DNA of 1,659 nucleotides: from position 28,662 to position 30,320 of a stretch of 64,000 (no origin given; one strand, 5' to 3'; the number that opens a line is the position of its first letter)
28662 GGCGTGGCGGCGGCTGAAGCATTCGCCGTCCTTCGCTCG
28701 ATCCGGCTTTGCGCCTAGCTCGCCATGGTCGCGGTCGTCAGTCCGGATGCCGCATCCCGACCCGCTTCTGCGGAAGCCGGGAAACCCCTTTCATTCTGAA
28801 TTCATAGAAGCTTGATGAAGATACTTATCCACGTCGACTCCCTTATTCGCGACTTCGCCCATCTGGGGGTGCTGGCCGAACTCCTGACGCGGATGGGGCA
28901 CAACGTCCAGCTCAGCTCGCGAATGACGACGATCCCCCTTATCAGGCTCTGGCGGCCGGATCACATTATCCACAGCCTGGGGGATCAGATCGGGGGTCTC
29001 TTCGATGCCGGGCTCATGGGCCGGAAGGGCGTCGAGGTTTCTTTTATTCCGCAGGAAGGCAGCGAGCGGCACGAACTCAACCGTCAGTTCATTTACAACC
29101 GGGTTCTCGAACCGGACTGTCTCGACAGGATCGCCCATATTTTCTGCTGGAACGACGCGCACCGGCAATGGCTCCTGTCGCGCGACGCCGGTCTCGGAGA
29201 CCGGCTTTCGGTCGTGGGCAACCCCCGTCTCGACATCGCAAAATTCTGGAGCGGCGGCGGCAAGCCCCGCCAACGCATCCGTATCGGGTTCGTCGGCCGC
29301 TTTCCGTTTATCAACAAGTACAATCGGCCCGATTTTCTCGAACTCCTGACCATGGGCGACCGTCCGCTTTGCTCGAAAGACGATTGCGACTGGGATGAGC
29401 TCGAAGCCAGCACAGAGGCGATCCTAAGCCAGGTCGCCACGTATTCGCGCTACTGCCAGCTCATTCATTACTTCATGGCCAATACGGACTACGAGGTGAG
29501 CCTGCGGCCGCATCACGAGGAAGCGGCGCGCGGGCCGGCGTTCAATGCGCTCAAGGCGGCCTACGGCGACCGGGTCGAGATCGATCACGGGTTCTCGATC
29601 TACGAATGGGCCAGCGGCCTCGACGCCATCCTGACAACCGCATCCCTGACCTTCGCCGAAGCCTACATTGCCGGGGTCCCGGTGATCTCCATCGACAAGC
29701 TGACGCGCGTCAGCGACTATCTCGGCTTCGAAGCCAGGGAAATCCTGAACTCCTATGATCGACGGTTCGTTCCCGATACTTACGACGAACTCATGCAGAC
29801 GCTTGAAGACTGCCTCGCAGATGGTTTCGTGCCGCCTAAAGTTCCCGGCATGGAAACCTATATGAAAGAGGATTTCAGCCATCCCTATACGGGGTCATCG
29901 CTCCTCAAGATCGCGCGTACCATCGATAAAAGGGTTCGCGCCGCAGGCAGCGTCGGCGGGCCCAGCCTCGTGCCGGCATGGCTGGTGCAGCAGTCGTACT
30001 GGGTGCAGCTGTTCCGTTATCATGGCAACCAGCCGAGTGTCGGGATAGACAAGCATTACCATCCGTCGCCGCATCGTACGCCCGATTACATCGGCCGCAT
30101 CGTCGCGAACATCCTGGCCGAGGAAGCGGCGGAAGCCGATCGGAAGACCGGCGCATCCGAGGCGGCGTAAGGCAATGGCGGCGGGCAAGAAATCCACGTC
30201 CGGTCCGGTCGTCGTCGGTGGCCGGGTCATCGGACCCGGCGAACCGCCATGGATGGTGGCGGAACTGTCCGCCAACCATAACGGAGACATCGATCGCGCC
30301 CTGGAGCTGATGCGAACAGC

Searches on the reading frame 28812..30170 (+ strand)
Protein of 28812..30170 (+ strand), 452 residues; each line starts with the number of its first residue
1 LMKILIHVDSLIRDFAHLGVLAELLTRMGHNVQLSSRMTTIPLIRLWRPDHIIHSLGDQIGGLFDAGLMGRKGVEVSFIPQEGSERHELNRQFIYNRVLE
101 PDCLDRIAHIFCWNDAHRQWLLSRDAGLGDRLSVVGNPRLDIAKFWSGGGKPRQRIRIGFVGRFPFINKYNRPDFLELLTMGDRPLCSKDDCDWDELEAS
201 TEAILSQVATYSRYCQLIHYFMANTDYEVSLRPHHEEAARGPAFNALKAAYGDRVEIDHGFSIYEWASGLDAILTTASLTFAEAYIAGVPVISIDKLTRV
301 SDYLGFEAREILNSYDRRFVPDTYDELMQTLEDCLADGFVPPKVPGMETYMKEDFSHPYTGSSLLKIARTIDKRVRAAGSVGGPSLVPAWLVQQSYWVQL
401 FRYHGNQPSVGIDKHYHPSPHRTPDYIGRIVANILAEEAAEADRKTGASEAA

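Call 13: search_protein_families(library=pfam, proteins=[window:28812-30170:+], max_evalue=0.001)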
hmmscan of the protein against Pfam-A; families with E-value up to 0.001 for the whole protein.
window:28812-30170:+ (452 aa): 0 families

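Call 19: search_protein_families(library=pfam, proteins=[window:28812-30170:+], max_evalue=10)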
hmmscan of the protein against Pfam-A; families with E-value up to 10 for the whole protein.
window:28812-30170:+ (452 aa): 0 families

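Call 20: search_protein_families(library=ncbifam, proteins=[window:28812-30170:+], max_evalue=1)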
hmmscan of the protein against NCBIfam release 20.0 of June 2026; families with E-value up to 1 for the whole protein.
window:28812-30170:+ (452 aa): 2 families
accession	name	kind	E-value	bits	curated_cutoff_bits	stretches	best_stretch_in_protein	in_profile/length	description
TIGR04396.2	surf_polysacc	subfamily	3.2e-18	66.1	125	1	4-377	1-365/427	surface carbohydrate biosynthesis protein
NF046086.1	BFO_1060_trans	domain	5.7e-09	35.6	200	1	4-296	2-291/365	BFO_1060 family glycosyltransferase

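Call 58: search_solved_structures(query=window:28812-30170:+, max_evalue=1)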
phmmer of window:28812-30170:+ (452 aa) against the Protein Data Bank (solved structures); distinct sequences matched with E-value up to 1: 2.
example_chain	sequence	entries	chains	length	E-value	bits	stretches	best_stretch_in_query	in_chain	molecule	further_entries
5jed_A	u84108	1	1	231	0.97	11.2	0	75-124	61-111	DNA repair and recombination protein RadA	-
5kdd_A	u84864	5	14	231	0.98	11.2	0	76-125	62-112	DNA repair and recombination protein RadA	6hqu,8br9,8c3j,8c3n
